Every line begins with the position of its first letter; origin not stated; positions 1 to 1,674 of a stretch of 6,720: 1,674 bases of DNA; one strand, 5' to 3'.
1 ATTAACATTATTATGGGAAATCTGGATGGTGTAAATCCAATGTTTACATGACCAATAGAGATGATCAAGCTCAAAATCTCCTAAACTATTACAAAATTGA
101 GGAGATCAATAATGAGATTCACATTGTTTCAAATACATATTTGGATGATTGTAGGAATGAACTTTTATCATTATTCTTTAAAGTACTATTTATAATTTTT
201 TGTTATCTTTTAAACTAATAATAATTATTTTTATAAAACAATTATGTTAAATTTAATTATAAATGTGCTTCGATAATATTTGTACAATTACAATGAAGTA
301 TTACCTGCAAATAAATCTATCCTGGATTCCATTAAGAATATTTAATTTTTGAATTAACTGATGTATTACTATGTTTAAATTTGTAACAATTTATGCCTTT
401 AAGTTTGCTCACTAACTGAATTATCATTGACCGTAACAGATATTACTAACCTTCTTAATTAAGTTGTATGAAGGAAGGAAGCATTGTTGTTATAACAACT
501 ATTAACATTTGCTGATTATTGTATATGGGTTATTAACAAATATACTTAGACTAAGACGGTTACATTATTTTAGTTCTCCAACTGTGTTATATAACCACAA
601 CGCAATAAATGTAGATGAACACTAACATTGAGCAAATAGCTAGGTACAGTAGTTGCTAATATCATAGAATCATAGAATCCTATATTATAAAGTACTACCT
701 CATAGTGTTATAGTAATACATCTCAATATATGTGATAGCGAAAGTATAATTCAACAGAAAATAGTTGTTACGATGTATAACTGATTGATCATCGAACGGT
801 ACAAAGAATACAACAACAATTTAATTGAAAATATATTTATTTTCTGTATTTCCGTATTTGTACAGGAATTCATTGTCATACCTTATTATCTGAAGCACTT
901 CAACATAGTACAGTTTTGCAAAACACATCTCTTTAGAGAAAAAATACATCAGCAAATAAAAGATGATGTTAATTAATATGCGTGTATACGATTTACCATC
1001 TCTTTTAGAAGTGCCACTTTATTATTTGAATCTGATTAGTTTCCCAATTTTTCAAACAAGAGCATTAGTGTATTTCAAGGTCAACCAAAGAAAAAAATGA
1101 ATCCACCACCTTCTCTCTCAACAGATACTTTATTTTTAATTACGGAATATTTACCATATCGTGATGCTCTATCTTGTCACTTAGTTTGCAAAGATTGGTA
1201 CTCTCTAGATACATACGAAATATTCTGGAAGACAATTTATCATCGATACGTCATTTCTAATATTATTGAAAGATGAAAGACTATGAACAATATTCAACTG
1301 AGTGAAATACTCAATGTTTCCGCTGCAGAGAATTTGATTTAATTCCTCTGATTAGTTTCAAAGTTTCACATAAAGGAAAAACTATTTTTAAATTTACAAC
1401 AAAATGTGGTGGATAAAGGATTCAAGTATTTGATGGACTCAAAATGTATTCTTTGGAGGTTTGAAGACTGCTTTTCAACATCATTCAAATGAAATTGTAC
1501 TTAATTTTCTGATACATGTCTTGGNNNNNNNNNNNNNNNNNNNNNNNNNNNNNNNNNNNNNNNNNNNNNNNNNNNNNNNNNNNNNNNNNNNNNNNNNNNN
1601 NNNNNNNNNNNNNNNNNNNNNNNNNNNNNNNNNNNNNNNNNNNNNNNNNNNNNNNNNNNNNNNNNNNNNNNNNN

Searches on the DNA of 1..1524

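Call 58: search_rna_families(source=window, start=1, end=1524, threshold=evalue, max_evalue=1)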
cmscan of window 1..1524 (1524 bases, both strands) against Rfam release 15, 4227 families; matches with E-value up to 1: 0.
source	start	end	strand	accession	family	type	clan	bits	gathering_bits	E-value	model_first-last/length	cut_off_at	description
